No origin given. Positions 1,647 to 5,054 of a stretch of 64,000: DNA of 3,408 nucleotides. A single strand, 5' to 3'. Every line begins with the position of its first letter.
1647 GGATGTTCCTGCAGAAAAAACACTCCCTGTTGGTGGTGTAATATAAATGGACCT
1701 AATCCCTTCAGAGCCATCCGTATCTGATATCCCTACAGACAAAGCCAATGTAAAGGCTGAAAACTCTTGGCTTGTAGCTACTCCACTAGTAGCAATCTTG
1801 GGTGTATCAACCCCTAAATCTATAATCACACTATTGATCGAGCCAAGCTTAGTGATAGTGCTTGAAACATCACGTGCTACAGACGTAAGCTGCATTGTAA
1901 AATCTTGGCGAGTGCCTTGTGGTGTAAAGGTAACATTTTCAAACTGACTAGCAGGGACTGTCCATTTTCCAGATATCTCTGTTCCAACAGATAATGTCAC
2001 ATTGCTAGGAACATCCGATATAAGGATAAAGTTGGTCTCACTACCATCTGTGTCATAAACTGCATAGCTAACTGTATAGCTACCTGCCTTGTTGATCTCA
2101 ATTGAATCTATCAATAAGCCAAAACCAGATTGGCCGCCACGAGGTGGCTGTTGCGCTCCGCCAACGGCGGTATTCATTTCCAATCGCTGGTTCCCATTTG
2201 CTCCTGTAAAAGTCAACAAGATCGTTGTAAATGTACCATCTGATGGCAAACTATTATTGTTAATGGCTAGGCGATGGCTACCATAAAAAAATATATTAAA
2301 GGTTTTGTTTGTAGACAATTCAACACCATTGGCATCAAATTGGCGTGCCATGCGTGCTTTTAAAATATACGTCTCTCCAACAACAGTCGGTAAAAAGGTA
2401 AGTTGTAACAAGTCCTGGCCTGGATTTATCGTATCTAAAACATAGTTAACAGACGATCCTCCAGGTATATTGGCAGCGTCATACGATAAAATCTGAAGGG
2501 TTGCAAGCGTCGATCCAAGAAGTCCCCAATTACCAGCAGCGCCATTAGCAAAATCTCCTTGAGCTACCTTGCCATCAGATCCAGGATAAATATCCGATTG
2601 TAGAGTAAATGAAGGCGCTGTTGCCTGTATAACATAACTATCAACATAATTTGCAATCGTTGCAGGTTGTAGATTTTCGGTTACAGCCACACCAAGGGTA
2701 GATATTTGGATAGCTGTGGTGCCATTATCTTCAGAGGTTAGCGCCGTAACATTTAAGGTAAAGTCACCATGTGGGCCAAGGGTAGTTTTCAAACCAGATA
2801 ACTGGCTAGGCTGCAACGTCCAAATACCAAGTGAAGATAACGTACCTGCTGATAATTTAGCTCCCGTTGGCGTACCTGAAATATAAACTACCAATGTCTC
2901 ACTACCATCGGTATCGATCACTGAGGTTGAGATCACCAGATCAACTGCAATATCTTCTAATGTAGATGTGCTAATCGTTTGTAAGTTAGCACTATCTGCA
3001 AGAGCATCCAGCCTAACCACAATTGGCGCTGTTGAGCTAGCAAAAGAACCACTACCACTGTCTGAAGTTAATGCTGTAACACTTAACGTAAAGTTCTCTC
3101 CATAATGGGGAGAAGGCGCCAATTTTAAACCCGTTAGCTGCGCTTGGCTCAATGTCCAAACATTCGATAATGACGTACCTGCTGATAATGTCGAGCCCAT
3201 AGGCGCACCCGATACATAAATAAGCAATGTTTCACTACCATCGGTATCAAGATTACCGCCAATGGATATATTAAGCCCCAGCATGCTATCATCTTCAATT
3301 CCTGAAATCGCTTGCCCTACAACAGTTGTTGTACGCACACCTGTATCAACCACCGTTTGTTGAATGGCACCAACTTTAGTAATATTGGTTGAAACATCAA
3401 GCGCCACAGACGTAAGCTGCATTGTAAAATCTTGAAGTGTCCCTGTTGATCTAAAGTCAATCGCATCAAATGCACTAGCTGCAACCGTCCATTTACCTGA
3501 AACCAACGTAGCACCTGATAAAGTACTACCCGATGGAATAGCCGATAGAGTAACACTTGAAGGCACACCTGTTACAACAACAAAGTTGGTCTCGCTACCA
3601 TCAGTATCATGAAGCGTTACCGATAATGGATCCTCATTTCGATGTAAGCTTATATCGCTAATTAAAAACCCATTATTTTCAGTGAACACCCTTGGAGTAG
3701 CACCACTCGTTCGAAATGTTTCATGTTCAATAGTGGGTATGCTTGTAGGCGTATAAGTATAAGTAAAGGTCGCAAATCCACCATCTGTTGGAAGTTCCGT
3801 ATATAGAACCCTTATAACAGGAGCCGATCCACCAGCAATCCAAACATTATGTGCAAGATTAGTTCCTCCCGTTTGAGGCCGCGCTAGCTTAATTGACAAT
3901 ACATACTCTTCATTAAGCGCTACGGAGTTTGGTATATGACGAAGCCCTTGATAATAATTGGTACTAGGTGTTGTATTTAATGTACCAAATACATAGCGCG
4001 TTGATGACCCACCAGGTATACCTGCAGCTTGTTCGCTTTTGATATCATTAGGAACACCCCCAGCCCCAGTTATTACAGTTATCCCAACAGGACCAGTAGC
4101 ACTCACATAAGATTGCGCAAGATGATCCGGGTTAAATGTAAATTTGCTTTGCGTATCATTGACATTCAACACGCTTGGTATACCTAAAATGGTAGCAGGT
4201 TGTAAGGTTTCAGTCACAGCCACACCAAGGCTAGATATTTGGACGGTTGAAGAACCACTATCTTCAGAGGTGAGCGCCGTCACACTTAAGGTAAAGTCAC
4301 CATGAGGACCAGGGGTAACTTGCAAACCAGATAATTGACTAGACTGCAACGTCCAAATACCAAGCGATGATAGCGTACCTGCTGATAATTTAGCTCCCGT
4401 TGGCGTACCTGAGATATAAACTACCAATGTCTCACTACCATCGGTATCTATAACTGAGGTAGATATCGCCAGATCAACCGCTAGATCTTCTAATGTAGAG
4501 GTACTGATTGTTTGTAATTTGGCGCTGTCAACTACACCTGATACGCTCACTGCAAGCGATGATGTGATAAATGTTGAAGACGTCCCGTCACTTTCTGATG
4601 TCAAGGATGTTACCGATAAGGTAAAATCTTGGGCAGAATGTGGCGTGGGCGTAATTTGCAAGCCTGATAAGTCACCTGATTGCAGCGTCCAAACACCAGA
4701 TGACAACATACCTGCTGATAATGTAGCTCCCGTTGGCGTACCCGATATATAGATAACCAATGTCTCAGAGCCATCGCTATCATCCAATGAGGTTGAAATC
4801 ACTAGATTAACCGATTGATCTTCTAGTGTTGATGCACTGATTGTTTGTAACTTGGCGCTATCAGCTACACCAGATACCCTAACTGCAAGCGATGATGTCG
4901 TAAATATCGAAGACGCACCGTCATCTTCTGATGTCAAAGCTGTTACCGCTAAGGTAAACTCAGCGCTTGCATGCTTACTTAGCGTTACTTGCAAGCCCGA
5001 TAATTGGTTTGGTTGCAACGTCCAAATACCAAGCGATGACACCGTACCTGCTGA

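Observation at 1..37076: Single >37-kb (>12,350-codon) open reading frame: a giant T1SS/RTX-type repeat adhesin whose C-terminus lies beyond the window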

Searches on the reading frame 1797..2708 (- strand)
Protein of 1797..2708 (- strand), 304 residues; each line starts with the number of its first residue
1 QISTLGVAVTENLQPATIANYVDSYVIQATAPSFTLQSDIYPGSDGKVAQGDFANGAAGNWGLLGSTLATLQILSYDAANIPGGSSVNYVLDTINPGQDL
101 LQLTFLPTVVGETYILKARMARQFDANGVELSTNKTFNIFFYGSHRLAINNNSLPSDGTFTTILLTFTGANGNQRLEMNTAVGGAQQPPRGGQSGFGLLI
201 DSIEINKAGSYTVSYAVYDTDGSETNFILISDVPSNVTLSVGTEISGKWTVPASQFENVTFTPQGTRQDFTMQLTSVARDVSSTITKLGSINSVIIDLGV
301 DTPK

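Call 67: predict_structure(alignment_id=A2)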
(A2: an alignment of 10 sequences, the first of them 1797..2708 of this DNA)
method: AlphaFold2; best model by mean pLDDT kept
length: 304 residues; sequences in the alignment: 10
mean_pLDDT: 66.7   pTM: 0.53
mean pLDDT of the five models: 66.7, 52.3, 51.8, 51.4, 48.6
residues with pLDDT >= 90: 2; 70-90: 145; 50-70: 108; < 50: 49
segments of 3 or more residues with pLDDT < 50: 1-10, 38-51, 186-194, 209-215, 300-304
pLDDT, mean of each block of 10 residues (from residue 1): 35 63 59 53 39 55 57 78 74 62 66 75 85 74 67 81 74 65 50 64 64 50 76 86 86 72 74 84 77 70 31
secondary structure, 60 per line:
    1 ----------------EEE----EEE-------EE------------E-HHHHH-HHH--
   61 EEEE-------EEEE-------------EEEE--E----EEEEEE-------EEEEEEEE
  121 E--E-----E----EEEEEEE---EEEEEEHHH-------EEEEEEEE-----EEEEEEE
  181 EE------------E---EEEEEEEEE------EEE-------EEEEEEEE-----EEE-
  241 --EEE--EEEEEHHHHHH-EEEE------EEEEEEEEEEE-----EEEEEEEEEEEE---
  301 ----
elements in order: E17-19 E24-26 H50-54 E61-64 E72-75 E89-92 E100-105 E113-121 E135-141 E145-150 E161-168 E174-182 E199-207 E214-216 E224-231 E237-239 E243-245 E248-252 H253-258 E260-263 E270-280 E286-297

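Call 69: fold_search(model_id=the predicted structure, library=pdb)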
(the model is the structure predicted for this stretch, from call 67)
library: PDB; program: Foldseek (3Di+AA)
matches with E <= 10: 1623; with E <= 0.001: 9
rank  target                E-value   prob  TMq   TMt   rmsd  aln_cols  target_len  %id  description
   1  1pvl                  1.1e-04  0.69  0.13  0.13  22.9       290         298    8  STRUCTURE OF THE PANTON-VALENTINE LEUCOCIDIN F COMPONENT FROM STAPHYLOCOCCUS AUREUS (released 1999-06-15)
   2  6u2s                  1.2e-04  0.66  0.13  0.13  23.3       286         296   10  Structure-based discovery of a novel small-molecule inhibitor of methicillin-resistant S. aureus (released 2020-03-25)
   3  2c9a_A                1.6e-04  1.00  0.31  0.35  15.6       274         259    8  Crystal structure of the MAM-Ig module of receptor protein tyrosine phosphatase mu (released 2006-01-19)
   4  2lkf                  3.7e-04  0.57  0.13  0.13  23.7       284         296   10  LEUKOCIDIN F (HLGB) FROM STAPHYLOCOCCUS AUREUS (released 1999-07-28)
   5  4q7g                  4.6e-04  0.44  0.12  0.12  24.1       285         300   10  1.7 Angstrom Crystal Structure of leukotoxin LukD from Staphylococcus aureus. (released 2014-05-07)
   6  6u33                  5.3e-04  0.60  0.14  0.14  24.4       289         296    9  Structure-based discovery of a novel small-molecule inhibitor of methicillin-resistant S. aureus (released 2020-03-25)
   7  7auw_A                6.6e-04  1.00  0.30  0.19  14.5       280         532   12  Inhibitory complex of human meprin beta with mouse fetuin-B. (released 2021-04-14)
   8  2qk7_B                6.6e-04  0.47  0.13  0.14  24.2       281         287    9  A covalent S-F heterodimer of staphylococcal gamma-hemolysin (released 2008-02-19)
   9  6u3f                  7.3e-04  0.44  0.13  0.13  24.2       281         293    8  Structure-based discovery of a novel small-molecule inhibitor of methicillin-resistant S. aureus (released 2020-03-25)
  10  3oea_A                1.2e-03  1.00  0.33  0.63   4.1       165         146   13  Crystal structure of the Q121E mutants of C.polysaccharolyticus CBM16-1 bound to cellopentaose (released 2010-08-25)
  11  5k59_D                1.2e-03  0.33  0.12  0.13  24.1       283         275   10  Crystal structure of LukGH from Staphylococcus aureus in complex with a neutralising antibody (released 2016-08-10)
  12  5k59_C                1.2e-03  0.33  0.12  0.13  24.1       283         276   10  Crystal structure of LukGH from Staphylococcus aureus in complex with a neutralising antibody (released 2016-08-10)
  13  3oeb_A                1.3e-03  1.00  0.33  0.62   4.2       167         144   13  Crystal structure of the Q121E mutant of C.polysaccharolyticus CBM16-1 bound to mannopentaose (released 2010-08-25)
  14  5fui                  1.4e-03  1.00  0.26  0.55   7.4       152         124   13  Crystal structure of the C-terminal CBM6 of LamC a marine laminarianse from Zobellia galactanivorans (released 2016-03-02)
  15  7t87_B                1.4e-03  0.30  0.12  0.13  22.6       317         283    7  CRYSTAL STRUCTURE OF LEUKOCIDIN AB/CENTYRIN S17/FAB 214F COMPLEX (released 2023-01-11)
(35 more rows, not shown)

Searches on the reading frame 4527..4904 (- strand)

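Call 15: search_protein_families(library=pfam, proteins=[window:4527-4904:-], max_evalue=5)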
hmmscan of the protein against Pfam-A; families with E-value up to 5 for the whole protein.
window:4527-4904:- (126 aa): 1 family
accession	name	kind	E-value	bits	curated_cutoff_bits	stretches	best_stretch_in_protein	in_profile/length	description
PF17803.7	Cadherin_4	-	0.0073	17.2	25.1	1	6-64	3-63/71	Bacterial cadherin-like domain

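Call 16: search_protein_families(library=ncbifam, proteins=[window:4527-4904:-], max_evalue=5)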
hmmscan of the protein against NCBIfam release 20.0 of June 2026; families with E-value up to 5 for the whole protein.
window:4527-4904:- (126 aa): 0 families
